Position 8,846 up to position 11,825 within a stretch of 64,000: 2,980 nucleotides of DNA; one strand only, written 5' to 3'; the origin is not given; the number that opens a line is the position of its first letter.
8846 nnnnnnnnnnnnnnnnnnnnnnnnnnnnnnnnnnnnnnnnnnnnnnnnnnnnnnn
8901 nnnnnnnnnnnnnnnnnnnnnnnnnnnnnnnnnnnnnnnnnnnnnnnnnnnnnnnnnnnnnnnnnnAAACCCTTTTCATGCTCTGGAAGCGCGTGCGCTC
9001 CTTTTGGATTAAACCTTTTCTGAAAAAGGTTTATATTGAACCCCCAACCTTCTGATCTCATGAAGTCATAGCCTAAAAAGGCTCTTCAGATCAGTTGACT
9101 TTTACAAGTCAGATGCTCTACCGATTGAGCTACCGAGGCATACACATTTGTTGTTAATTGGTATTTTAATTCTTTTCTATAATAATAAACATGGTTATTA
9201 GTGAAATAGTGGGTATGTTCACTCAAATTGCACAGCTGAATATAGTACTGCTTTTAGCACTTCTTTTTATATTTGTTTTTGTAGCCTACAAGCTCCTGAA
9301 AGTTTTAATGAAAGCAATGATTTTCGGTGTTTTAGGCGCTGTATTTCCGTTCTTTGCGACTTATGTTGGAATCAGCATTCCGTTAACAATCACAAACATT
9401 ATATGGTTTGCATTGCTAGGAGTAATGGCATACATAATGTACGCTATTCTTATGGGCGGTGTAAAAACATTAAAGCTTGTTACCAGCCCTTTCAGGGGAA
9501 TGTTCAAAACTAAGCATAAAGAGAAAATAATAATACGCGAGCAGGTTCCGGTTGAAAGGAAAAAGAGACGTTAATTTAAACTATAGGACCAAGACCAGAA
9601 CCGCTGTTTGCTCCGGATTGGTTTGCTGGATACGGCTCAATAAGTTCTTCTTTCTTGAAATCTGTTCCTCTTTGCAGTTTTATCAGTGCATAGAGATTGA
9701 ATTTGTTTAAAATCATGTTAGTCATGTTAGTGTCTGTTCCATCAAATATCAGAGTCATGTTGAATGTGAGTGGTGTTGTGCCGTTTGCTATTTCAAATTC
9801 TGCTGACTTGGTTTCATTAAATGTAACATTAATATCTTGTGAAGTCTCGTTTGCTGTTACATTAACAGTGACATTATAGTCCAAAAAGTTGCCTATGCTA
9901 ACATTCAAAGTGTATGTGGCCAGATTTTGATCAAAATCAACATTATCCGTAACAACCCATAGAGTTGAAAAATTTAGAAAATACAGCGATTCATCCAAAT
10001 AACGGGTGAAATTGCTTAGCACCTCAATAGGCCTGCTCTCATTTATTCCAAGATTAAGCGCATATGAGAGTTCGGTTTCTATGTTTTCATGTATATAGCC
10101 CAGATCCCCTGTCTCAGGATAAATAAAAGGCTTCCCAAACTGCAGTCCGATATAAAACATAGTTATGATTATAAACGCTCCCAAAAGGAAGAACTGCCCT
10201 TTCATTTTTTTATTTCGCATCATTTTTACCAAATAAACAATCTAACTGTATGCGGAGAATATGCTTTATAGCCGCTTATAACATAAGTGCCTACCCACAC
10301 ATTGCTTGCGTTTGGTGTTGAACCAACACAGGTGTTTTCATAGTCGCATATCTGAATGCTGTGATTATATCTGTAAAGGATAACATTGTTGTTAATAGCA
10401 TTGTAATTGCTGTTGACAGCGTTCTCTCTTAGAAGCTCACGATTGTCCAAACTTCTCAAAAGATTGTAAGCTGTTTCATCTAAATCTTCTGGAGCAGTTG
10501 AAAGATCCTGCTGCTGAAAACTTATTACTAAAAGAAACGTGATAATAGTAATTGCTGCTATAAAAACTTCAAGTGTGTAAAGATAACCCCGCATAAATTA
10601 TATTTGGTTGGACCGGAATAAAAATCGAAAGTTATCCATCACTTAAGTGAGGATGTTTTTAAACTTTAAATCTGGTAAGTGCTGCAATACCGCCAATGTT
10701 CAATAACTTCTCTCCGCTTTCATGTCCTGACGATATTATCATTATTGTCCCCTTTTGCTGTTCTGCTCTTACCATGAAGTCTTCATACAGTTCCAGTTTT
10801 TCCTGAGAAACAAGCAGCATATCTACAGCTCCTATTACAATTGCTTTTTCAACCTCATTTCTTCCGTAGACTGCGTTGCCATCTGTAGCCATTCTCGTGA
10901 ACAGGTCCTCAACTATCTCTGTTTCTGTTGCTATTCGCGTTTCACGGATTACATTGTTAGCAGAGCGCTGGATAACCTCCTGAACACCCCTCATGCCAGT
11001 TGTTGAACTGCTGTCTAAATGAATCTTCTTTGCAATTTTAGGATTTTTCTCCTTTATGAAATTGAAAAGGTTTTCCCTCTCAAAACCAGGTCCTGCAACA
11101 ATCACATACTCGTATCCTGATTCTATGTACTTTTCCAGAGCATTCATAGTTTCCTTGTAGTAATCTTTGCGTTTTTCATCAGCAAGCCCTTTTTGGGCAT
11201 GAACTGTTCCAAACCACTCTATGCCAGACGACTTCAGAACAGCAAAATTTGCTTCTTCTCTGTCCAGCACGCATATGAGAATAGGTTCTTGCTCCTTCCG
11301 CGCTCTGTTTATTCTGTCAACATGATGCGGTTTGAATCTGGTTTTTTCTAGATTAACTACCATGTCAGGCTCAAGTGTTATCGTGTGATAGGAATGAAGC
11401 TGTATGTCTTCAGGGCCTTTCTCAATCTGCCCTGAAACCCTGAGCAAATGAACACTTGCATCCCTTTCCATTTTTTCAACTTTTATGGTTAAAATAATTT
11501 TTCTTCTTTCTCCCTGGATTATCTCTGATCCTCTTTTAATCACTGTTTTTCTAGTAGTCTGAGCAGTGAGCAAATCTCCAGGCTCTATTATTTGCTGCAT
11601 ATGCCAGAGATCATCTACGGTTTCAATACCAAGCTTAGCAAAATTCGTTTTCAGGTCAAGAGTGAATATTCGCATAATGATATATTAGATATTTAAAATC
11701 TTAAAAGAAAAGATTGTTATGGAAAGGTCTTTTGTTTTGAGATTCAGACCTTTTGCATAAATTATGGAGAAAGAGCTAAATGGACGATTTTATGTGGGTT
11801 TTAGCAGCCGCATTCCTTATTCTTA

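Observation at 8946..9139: tRNA-Thr(TGT) with two introns, one in the T-loop, overlapping the annotated start of a small membrane ORF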

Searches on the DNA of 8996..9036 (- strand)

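Call 49: build_rna_model(alignment_id=A5, structure=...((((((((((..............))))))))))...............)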
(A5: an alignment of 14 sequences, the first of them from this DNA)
Model R1 built from alignment A5 (14 sequences, 52 columns); structure: as given.
model positions 43; base pairs 10; branch points 0; effective number of sequences 14; information 1.224 bits per position. Calibrated on 0.2 Mb of random sequence (short: E-values are rough).
structure used (alignment columns):
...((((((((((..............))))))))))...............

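Call 50: search_with_rna_model(model_id=R1, sources=[window, L001, L002, L003, L004, L005, L006, L007, L008, L009, L010, L011, L012, L013, L014, L015, L016, L017, L018, L019, L020, L021, L022, L023, L024, L025, L026, L027, L028, L029, L030, L031, L032, L033, L034, L035, L036, L037, L038, L039, L040, L041, L042, L043, L044, L045, L046, L047, L048, L049, L050, L051, L052, L053, L054, L055, L056, L057, L058, L059, L060, L061, L062, L063, L064, L065, L066, L067, L068, L069, L070, L087, L088, L089, L090, L091, L092, L093, L094, L095, L096, L097, L098, L099, L100, L102], max_evalue=1)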
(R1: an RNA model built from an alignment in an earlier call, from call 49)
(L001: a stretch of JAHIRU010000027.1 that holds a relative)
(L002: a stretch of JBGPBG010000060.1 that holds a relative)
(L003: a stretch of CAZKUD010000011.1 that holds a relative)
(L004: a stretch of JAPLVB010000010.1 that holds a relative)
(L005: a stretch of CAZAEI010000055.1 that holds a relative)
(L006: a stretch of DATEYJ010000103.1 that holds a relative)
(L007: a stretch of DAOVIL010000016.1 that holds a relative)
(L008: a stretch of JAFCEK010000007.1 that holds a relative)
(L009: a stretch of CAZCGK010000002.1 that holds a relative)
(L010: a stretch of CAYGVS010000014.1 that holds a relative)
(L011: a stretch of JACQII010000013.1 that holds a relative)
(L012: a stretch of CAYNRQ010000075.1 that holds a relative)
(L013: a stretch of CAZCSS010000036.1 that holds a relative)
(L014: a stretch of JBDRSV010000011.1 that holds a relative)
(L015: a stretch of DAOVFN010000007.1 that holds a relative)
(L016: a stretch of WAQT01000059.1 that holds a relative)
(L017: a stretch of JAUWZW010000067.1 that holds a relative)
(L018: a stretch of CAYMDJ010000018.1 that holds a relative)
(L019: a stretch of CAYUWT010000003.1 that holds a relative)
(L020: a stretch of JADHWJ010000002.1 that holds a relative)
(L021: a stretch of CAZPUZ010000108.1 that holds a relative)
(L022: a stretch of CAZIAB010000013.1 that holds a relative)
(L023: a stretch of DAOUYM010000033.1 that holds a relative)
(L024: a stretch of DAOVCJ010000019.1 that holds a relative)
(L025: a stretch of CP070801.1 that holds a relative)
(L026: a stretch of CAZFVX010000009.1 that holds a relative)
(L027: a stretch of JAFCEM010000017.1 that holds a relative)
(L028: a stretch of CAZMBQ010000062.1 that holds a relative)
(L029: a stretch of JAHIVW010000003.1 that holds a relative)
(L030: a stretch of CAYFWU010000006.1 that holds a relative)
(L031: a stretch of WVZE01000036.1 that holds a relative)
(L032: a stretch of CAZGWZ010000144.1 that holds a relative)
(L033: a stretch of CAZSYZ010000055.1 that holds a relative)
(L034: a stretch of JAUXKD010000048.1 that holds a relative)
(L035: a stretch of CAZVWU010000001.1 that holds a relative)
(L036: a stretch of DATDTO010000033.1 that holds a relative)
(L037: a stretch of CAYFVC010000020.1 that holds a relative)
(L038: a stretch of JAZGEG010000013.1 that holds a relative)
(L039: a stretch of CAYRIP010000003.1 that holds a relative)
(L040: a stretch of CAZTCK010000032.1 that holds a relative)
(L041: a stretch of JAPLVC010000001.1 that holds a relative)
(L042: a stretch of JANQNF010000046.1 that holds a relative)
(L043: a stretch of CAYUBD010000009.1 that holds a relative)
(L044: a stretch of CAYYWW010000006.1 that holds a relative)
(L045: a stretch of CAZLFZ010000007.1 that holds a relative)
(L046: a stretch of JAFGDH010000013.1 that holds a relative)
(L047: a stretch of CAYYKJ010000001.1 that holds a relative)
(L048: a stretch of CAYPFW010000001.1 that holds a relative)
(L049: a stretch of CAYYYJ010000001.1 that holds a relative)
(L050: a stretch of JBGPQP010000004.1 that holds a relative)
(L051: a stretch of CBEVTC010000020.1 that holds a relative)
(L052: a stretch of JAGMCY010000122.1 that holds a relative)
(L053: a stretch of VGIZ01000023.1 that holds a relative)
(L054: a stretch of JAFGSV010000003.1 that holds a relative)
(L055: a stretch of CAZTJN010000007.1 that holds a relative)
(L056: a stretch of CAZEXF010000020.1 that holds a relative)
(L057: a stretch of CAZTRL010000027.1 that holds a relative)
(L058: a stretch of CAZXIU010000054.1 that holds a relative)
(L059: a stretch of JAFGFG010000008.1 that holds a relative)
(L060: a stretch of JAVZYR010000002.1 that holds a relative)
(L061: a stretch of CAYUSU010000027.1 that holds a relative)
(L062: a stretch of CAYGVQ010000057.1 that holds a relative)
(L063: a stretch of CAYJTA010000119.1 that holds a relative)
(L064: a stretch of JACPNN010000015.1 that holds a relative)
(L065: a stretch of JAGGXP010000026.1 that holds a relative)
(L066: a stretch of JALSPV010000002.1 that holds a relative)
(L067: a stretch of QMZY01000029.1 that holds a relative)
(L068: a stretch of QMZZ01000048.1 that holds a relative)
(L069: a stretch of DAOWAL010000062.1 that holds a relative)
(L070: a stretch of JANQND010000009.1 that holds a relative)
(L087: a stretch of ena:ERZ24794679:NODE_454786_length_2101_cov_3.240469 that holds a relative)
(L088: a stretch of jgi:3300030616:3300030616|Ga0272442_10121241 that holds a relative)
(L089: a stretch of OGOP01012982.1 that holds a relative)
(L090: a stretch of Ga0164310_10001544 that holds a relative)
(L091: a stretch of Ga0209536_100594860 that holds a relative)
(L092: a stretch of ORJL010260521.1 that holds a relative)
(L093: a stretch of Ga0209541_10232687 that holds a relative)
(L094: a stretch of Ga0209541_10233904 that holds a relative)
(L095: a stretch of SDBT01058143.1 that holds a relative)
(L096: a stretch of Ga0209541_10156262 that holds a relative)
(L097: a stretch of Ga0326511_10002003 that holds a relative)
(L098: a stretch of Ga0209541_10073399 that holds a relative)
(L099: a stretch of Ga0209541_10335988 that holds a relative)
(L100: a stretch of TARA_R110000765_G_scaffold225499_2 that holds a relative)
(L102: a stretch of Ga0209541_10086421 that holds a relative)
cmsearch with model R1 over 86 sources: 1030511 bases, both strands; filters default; matches with E-value up to 1: 59.
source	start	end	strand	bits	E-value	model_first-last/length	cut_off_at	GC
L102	489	530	+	63.9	8.4e-13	1-43/43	no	0.36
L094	562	603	-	63.2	1.2e-12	1-43/43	no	0.29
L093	421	464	+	63.1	1.3e-12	1-43/43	no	0.32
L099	73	114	-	62.3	2.1e-12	1-43/43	no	0.36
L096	1779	1820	+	62.2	2.2e-12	1-43/43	no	0.38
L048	12075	12116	-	61.6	3e-12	1-43/43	no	0.38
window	8995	9036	-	60.5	5.8e-12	1-43/43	no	0.33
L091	668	709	+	60.5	5.8e-12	1-43/43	no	0.29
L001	1413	1453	+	56.3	6.3e-11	1-43/43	no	0.27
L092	1178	1222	-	54.6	1.7e-10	1-43/43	no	0.33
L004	12624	12666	+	54.1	2.2e-10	1-43/43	no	0.4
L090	6614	6653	+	48.8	4.7e-09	1-43/43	no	0.32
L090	6522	6566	+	45.9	2.4e-08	1-43/43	no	0.42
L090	1409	1453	+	44.7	4.9e-08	1-43/43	no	0.44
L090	5906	5950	+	43.1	1.2e-07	1-43/43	no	0.44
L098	3679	3709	-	41.4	3.3e-07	12-43/43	5'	0.32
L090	5998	6040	-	39.4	9.9e-07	1-43/43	no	0.33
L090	5836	5878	+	39.4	1e-06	1-43/43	no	0.37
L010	12350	12401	+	37.6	2.8e-06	1-43/43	no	0.46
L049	8352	8386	+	36.5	5.3e-06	1-43/43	no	0.17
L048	10656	10696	-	35.9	7.4e-06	1-43/43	no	0.37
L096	1376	1416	-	34.8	1.4e-05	1-43/43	no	0.39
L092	95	137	-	33.8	2.6e-05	1-43/43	no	0.4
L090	5497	5538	+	31.2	0.00011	1-43/43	no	0.33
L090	1543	1576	-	29.3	0.00032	1-43/43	no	0.38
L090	6728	6761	-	29.3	0.00032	1-43/43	no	0.38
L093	424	449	-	27.5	0.00092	4-28/43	no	0.19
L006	10271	10297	+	27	0.0012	4-30/43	no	0.37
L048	11006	11046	-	27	0.0012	1-43/43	no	0.37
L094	577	600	+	25.9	0.0023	4-28/43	no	0.21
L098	2588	2628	+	25.8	0.0024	1-43/43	no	0.44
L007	7323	7370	+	25.8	0.0025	1-43/43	no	0.42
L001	1416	1439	-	25.6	0.0028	4-28/43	no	0.21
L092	1193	1219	+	25.6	0.0028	4-28/43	no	0.22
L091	671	695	-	25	0.0039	4-28/43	no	0.24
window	9010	9033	+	24.1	0.0063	4-28/43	no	0.25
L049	11529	11572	+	23.4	0.0096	1-43/43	no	0.27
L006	10254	10298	-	23.3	0.01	1-43/43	no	0.33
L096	1782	1805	-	21.4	0.03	4-28/43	no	0.25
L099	88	111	+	21.4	0.03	4-28/43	no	0.25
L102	492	515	-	21.4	0.03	4-28/43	no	0.25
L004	12627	12651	-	21.2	0.034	4-28/43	no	0.32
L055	1809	1851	-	20.8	0.043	1-43/43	no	0.4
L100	2256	2286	+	20.7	0.045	1-43/43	no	0.35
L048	12090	12113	+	19.9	0.071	4-28/43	no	0.33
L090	1553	1573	+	19.2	0.1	4-28/43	no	0.38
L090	6738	6758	+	19.2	0.1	4-28/43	no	0.38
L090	6618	6638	-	19.1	0.11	5-27/43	no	0.24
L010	12355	12379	-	18.9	0.13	6-26/43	no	0.4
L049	14197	14221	+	18.4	0.16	4-30/43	no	0.4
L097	4604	4633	+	17.7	0.25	1-43/43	no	0.27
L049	11532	11557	-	17.3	0.32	4-28/43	no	0.23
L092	109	134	+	17.1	0.35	4-28/43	no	0.42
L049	8355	8378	-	17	0.38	4-28/43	no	0.12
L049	14196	14219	-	16.9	0.39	4-29/43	no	0.42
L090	5841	5861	-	16.7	0.45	6-26/43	no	0.24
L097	119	148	+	16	0.66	1-43/43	no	0.33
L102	2498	2525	-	15.4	0.92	4-35/43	no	0.25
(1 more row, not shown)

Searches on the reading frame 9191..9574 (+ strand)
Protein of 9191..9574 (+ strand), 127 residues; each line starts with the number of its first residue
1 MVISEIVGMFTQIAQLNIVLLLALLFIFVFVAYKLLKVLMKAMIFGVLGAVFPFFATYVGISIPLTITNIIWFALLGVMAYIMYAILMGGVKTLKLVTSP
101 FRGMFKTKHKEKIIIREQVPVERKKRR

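Call 8: search_protein_families(library=pfam, proteins=[window:9191-9574:+])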
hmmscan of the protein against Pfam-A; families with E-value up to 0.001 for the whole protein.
window:9191-9574:+ (127 aa): 0 families

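Call 67: search_protein_families(library=pfam, proteins=[window:9191-9574:+], max_evalue=0.1)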
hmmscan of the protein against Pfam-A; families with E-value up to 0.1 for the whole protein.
window:9191-9574:+ (127 aa): 1 family
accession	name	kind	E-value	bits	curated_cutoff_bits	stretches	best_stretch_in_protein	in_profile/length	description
PF07441.16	BofA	-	0.035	14.7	26.1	1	21-87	2-72/75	SigmaK-factor processing regulatory protein BofA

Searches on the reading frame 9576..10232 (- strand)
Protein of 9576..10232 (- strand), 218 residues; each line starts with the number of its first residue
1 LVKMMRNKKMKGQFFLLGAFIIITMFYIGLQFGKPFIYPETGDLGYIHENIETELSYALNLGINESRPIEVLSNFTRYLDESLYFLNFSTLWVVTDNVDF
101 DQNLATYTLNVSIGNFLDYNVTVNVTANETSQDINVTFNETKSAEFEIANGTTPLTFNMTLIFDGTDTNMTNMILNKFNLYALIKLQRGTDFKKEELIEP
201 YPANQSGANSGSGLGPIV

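Call 8: search_protein_families(library=pfam, proteins=[window:9576-10232:-])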
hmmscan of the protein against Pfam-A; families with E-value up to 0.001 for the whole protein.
window:9576-10232:- (218 aa): 0 families

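Call 67: search_protein_families(library=pfam, proteins=[window:9576-10232:-], max_evalue=0.1)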
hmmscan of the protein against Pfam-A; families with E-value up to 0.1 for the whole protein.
window:9576-10232:- (218 aa): 1 family
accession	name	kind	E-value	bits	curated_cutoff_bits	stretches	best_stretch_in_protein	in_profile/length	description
PF08308.17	PEGA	-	0.08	13.3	20.8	1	105-140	35-69/71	PEGA domain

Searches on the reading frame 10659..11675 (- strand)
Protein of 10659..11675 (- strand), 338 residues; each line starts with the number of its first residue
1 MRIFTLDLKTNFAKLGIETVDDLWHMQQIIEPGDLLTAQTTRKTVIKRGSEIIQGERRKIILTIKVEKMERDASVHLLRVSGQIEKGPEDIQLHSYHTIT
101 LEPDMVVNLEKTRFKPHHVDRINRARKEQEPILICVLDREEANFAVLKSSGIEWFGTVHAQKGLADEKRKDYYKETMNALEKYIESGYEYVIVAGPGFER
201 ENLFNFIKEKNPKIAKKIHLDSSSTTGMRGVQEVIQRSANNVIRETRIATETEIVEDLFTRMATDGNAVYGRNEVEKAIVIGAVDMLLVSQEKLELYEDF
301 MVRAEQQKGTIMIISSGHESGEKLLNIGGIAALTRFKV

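Call 8: search_protein_families(library=pfam, proteins=[window:10659-11675:-])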
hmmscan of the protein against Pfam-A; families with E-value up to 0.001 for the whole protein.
window:10659-11675:- (338 aa): 3 families
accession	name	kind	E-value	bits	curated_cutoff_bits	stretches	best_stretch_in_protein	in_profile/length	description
PF03463.20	eRF1_1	-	2.5e-26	92.5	23.8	1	2-125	2-122/123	eRF1 domain 1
PF03465.20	eRF1_3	-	2.5e-17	63.7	25.8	1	248-338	1-106/106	eRF1 domain 3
PF03464.20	eRF1_2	-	1.3e-09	39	27.1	1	136-242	6-130/133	eRF1 domain 2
